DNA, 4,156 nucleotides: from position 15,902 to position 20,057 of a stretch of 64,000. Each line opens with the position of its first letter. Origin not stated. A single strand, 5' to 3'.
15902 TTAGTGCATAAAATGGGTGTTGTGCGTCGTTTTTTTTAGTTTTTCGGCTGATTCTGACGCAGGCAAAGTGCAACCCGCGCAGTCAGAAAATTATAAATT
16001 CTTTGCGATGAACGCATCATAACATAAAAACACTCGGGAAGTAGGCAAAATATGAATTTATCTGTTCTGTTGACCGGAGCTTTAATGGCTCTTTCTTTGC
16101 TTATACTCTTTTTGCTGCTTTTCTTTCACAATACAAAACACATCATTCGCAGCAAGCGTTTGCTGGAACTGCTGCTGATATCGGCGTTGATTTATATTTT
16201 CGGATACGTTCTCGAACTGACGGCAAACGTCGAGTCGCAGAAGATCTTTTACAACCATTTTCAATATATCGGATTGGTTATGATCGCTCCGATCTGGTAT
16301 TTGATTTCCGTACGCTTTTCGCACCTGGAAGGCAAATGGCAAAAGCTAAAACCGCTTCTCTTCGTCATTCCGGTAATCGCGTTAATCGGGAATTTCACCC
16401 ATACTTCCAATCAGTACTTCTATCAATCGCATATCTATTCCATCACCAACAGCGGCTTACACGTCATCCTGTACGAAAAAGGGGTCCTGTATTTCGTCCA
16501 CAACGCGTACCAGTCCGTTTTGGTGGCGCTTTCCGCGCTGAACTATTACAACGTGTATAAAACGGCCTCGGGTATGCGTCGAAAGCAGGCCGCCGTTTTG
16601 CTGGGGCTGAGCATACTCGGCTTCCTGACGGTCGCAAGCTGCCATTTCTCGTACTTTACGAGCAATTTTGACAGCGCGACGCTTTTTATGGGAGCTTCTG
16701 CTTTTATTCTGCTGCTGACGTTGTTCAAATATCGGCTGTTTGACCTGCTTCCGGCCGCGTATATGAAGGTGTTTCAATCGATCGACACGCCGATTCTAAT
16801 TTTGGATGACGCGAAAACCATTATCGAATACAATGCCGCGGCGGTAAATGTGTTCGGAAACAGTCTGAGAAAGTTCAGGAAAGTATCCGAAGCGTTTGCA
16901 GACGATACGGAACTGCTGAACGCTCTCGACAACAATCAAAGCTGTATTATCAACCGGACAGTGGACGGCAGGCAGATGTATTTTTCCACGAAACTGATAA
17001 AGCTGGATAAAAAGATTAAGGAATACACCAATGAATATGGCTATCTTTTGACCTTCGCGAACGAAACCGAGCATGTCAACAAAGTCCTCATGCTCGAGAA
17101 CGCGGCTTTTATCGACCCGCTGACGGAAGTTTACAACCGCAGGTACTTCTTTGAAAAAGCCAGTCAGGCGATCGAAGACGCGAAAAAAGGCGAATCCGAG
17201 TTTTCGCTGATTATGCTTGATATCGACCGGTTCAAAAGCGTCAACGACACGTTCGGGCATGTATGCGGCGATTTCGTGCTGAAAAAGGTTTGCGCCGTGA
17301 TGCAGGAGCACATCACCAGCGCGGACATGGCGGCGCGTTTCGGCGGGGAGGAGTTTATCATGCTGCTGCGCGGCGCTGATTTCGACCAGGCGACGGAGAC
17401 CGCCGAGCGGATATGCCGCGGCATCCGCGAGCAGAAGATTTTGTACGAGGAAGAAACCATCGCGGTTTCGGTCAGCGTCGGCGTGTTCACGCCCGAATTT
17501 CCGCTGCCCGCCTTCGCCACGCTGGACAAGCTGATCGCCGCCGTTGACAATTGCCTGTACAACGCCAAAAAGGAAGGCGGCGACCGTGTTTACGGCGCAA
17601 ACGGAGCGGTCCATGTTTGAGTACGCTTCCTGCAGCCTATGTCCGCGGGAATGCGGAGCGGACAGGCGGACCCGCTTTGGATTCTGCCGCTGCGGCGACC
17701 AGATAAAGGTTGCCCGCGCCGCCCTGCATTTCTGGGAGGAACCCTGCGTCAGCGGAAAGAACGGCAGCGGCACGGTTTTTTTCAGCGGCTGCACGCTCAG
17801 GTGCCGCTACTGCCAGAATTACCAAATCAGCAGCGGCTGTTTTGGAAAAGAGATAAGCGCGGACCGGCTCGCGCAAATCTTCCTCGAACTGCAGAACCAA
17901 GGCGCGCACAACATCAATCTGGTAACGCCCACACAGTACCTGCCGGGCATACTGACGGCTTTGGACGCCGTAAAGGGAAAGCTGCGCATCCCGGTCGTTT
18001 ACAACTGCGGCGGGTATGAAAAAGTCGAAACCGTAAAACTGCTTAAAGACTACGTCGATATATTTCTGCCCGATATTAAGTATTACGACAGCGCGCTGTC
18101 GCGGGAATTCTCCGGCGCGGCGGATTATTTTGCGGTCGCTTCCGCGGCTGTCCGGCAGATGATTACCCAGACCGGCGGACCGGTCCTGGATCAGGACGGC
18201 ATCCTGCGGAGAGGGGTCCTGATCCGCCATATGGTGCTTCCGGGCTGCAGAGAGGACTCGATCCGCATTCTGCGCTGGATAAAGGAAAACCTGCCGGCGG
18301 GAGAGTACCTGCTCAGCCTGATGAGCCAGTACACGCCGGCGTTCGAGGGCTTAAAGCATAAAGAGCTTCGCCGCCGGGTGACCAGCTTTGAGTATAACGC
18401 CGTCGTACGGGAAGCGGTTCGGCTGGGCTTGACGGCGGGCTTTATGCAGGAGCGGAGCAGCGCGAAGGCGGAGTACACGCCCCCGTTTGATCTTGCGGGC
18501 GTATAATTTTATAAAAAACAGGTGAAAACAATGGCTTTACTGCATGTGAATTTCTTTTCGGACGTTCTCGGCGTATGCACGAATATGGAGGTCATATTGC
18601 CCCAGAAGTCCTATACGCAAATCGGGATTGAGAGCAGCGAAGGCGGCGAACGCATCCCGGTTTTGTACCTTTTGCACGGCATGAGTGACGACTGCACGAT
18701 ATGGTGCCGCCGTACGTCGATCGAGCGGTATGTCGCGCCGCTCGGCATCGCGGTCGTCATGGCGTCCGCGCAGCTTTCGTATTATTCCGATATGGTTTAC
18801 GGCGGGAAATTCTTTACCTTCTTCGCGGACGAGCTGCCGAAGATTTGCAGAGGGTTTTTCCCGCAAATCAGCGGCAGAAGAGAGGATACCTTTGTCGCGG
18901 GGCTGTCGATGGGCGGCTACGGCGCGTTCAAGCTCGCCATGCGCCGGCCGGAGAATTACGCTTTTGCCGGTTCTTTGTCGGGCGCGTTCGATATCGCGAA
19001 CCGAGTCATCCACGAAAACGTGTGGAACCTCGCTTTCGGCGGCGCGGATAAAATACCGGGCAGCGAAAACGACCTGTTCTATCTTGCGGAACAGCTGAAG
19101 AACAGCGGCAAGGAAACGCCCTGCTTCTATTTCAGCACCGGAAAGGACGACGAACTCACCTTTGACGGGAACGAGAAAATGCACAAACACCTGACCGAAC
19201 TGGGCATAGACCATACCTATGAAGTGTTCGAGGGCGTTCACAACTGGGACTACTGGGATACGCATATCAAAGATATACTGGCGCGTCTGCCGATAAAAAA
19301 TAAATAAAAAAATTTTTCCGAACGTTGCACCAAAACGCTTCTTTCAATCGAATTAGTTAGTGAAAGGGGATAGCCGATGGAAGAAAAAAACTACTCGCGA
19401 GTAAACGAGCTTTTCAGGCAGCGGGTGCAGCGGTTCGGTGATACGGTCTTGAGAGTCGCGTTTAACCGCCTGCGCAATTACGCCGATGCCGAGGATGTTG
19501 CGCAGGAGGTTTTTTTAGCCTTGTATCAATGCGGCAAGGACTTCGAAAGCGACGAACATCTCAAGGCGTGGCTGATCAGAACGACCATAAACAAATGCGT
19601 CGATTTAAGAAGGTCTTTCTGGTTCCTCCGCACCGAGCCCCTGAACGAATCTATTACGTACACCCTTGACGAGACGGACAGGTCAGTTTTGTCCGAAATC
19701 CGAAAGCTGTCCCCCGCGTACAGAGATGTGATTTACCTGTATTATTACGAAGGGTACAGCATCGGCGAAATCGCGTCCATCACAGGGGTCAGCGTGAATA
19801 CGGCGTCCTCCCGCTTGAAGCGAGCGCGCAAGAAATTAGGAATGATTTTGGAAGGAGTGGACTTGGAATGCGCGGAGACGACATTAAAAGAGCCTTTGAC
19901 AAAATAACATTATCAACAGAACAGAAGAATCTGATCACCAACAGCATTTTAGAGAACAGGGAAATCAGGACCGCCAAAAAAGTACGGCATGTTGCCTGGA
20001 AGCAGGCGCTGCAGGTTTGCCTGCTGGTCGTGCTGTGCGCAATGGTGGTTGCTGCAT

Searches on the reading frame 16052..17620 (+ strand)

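Call 83: search_protein_families(library=pfam, proteins=[window:16052-17620:+], max_evalue=0.00001)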
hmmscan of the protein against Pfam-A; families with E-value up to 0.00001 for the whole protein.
window:16052-17620:+ (522 aa): 2 families
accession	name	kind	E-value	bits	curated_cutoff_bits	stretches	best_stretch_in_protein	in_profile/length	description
PF00990.26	GGDEF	-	6e-41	140.3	23.8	1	352-511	1-160/161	Diguanylate cyclase, GGDEF domain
PF16927.11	HisKA_7TM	-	9e-30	104.6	28.6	1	13-234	3-224/224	N-terminal 7TM region of histidine kinase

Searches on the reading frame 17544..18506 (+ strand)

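Call 83: search_protein_families(library=pfam, proteins=[window:17544-18506:+], max_evalue=0.00001)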
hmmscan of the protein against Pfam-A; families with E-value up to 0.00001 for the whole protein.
window:17544-18506:+ (320 aa): 2 families
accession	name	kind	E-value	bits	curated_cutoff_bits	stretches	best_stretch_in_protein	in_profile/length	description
PF04055.27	Radical_SAM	-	6.6e-11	43.1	29.5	1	78-189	2-120/166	Radical SAM superfamily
PF13353.11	Fer4_12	-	3.5e-06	27.8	22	1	76-127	8-59/137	4Fe-4S single cluster domain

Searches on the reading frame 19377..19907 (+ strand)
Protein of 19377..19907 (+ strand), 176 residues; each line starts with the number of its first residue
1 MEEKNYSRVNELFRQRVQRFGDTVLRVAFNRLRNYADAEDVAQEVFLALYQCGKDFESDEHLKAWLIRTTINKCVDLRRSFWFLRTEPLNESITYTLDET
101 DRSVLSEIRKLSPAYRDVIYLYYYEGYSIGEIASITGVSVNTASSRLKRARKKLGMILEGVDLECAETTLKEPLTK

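Call 85: search_protein_families(library=pfam, proteins=[window:19377-19907:+], max_evalue=0.001)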
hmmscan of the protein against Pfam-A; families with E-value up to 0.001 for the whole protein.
window:19377-19907:+ (176 aa): 6 families
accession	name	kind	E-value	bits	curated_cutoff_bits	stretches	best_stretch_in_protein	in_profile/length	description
PF08281.18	Sigma70_r4_2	-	1.5e-17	63.4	25.7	1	103-154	3-54/54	Sigma-70, region 4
PF04542.20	Sigma70_r2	-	4.4e-15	55.7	24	1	17-80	2-67/71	Sigma-70 region 2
PF04545.22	Sigma70_r4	-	7.6e-12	45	24.1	1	109-154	3-48/50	Sigma-70, region 4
PF07638.17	Sigma70_ECF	-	9.2e-06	26.1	21.1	1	104-155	129-180/185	ECF sigma factor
PF13936.12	HTH_38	-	0.0002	21.5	27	1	108-149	2-43/44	Helix-turn-helix domain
PF13412.12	HTH_24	-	0.00021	21.2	21.9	0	126-152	17-43/48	Winged helix-turn-helix DNA-binding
